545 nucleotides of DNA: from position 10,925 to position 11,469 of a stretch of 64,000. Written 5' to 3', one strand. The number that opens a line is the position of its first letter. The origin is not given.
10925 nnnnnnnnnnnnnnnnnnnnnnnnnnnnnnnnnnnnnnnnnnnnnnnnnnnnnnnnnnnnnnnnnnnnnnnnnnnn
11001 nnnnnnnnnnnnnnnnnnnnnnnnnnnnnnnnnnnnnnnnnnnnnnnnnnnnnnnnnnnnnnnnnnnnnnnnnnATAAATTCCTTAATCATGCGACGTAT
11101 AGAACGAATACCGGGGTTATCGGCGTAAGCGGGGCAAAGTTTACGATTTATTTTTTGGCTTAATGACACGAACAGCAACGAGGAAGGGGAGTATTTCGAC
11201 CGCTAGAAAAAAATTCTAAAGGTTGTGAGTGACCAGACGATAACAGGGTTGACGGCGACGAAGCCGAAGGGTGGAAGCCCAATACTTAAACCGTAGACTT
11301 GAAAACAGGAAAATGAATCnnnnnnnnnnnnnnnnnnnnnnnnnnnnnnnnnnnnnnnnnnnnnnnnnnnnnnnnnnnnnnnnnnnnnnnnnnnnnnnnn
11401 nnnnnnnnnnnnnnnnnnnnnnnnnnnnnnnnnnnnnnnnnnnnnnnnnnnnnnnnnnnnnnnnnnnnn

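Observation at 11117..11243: Back-to-back sigma-28 class 3 promoters in the fliD/fliC divergent region, plus an exact consensus at tar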

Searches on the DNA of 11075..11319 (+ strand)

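Call 15: search_dna_similar(query=window:11075-11319:+, collection=ecoli_genomes, mode=distant, max_rows=30, rows=spread)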
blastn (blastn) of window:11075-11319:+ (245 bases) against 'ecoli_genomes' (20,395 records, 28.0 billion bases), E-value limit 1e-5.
Records with a match: 4513; places in all: 4531; records where one place covers at least 80% of the query: 4500.
Genomes with a match: 4513 of 5426; with a place that covers at least 80% of the query: 4500. Places per genome that has any: lowest 1, median 1, highest 2. On chromosomes: 4529 places; on plasmids: 2.
Best place of each record, by identity: >=99% 162; 95-99% 1163; 80-90% 1; 60-80% 3187.
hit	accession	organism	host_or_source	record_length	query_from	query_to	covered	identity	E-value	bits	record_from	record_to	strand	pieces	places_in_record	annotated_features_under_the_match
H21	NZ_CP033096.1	Escherichia coli strain CP53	pig feces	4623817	1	245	100%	100.0%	2e-121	443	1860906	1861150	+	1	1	none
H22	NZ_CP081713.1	Escherichia coli strain CX04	-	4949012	1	245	100%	99.2%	1e-118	434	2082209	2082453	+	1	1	none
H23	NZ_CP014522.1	Escherichia coli strain ZH063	Homo sapiens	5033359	6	244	98%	97.9%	1e-111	410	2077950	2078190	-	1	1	none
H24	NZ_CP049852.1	Escherichia coli strain UPEC-774U/190308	Homo sapiens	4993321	6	244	98%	97.9%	1e-111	410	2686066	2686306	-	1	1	none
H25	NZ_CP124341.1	Escherichia coli strain AVS0710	wastewater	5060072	6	244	98%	97.9%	1e-111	410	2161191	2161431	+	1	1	none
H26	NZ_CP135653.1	Escherichia coli strain TUM13064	missing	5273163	6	244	98%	97.9%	1e-111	410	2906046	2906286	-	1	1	none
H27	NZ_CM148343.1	Escherichia coli strain 09A19CPO009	Homo sapiens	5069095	6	244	98%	97.9%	1e-111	410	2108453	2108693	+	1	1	none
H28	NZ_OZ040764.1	Escherichia coli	-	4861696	6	244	98%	97.9%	1e-111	410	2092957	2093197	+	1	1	none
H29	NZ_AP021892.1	Escherichia coli strain 2018-01-1CC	Homo sapiens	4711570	6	245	98%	97.1%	2e-109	403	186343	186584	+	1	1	none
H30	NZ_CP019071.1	Escherichia coli strain CRE1493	Homo sapiens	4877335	6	245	98%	70.4%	4e-23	116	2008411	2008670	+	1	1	none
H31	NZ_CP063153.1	Escherichia coli strain M7424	Homo sapiens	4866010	6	245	98%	70.4%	4e-23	116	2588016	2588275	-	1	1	none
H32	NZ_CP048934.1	Escherichia coli strain 190693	Homo sapiens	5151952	6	245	98%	70.4%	4e-23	116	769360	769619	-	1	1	none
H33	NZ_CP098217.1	Escherichia coli strain Z0117EC0032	Canis lupus familiaris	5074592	6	245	98%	70.4%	4e-23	116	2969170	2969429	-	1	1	none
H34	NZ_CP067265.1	Escherichia coli strain ABW_S38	waste water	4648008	6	245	98%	70.4%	4e-23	116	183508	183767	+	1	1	none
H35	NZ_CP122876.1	Escherichia coli strain ETEC1717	Sus scrofa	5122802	6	245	98%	70.4%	4e-23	116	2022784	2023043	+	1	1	none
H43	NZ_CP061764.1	Escherichia coli O19:H7 strain 730V1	Bos taurus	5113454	6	245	98%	70.0%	2e-21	112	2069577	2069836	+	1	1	none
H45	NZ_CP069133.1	Escherichia coli BW25113 strain BW25113 substr. CHXR2G20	not applicable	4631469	6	245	98%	70.0%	2e-21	112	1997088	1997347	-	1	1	none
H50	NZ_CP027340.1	Escherichia coli strain 2015C-3121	Homo sapiens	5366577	132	245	47%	81.2%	3e-18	100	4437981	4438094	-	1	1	none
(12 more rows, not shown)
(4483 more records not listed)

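Call 16: get_annotated_region(hit=H45, flank=1500)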
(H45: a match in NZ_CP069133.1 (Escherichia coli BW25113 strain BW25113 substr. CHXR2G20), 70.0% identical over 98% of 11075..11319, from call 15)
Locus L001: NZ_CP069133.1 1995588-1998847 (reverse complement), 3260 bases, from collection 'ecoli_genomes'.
description: Escherichia coli BW25113 substr. CHXR2G20 chromosome, complete genome
organism: Escherichia coli BW25113 strain BW25113 substr. CHXR2G20 (NCBI taxid 679895)
replicon: chromosome; assembly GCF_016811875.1
host: not applicable; source: -; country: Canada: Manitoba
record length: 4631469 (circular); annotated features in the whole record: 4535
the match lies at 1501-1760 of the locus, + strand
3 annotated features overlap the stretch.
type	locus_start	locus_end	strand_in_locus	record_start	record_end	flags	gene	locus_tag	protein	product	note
CDS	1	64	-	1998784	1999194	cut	fliS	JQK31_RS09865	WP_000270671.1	flagellar export chaperone FliS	-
CDS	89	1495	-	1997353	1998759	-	fliD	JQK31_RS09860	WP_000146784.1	flagellar filament capping protein FliD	-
CDS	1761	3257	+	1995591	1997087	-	fliC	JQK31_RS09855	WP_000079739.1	H48 family flagellin FliC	-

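Call 17: get_annotated_region(hit=H21, flank=1500)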
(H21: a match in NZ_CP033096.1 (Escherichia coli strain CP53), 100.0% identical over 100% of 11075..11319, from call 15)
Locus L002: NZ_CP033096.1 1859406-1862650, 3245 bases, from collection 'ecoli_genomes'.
description: Escherichia coli strain CP53 chromosome, complete genome
organism: Escherichia coli strain CP53 (NCBI taxid 562)
replicon: chromosome; assembly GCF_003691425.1
host: -; source: pig feces; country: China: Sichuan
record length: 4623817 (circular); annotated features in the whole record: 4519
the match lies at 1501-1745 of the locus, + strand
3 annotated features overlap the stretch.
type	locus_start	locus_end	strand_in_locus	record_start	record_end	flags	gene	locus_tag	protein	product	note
CDS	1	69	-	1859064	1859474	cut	fliS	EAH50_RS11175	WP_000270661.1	flagellar export chaperone FliS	-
CDS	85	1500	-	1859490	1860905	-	fliD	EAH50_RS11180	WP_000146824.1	flagellar filament capping protein FliD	-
CDS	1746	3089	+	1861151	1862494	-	-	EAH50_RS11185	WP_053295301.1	FliC/FljB family flagellin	-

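Call 38: get_annotated_region(hit=H50, flank=600)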
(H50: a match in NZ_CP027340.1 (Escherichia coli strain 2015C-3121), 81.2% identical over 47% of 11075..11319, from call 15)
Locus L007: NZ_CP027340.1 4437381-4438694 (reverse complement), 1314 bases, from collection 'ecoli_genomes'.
description: Escherichia coli strain 2015C-3121 chromosome, complete genome
organism: Escherichia coli strain 2015C-3121 (NCBI taxid 562)
replicon: chromosome; assembly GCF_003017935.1
host: Homo sapiens; source: stool; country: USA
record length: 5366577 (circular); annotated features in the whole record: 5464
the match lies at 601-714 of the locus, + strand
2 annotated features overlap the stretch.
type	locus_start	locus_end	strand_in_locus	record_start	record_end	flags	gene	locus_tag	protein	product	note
CDS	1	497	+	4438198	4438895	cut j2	-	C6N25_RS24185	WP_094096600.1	IS1-like element IS1A family transposase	programmed frameshift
CDS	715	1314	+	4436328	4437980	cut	fliC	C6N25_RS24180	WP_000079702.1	flagellin FliC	-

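Call 39: get_annotated_region(hit=H43, flank=300)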
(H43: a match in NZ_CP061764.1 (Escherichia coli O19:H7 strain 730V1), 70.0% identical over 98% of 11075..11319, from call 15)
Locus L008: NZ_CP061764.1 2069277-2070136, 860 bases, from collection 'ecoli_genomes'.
description: Escherichia coli O19:H7 strain 730V1 chromosome, complete genome
organism: Escherichia coli O19:H7 strain 730V1 (NCBI taxid 2773707)
replicon: chromosome; assembly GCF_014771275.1
host: Bos taurus; source: non-specified beef samples; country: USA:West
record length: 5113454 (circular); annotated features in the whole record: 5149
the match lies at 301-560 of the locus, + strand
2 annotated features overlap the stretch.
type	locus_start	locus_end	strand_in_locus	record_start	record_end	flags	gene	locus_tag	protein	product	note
CDS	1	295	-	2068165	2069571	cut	fliD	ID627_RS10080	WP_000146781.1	flagellar filament capping protein FliD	-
CDS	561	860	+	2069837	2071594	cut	-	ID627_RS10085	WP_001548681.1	FliC/FljB family flagellin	-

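Call 40: get_annotated_region(hit=H23, flank=300)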
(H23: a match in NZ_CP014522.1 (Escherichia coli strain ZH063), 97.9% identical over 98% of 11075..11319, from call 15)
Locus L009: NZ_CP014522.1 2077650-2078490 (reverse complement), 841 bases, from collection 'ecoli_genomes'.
description: Escherichia coli strain ZH063 chromosome, complete genome
organism: Escherichia coli strain ZH063 (NCBI taxid 562)
replicon: chromosome; assembly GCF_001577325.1
host: Homo sapiens; source: missing; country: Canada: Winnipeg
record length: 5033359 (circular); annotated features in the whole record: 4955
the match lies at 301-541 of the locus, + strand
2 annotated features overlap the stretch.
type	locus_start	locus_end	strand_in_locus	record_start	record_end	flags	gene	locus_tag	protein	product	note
CDS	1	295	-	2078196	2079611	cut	fliD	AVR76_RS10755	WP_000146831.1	flagellar filament capping protein FliD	-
CDS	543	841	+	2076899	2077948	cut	-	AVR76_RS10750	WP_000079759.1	flagellin FliC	-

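Call 41: get_annotated_region(hit=H30, flank=300)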
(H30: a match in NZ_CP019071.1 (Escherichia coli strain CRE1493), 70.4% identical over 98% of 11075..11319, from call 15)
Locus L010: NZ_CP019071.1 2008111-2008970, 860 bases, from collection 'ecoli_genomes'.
description: Escherichia coli strain CRE1493 chromosome, complete genome
organism: Escherichia coli strain CRE1493 (NCBI taxid 562)
replicon: chromosome; assembly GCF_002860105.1
host: Homo sapiens; source: Rectal Swab; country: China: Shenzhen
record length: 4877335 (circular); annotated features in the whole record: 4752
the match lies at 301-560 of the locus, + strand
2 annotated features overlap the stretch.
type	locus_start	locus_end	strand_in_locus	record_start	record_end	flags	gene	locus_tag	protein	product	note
CDS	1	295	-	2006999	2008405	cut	fliD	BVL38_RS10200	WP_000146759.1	flagellar filament capping protein FliD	-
CDS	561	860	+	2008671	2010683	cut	-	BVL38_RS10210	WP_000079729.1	flagellin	-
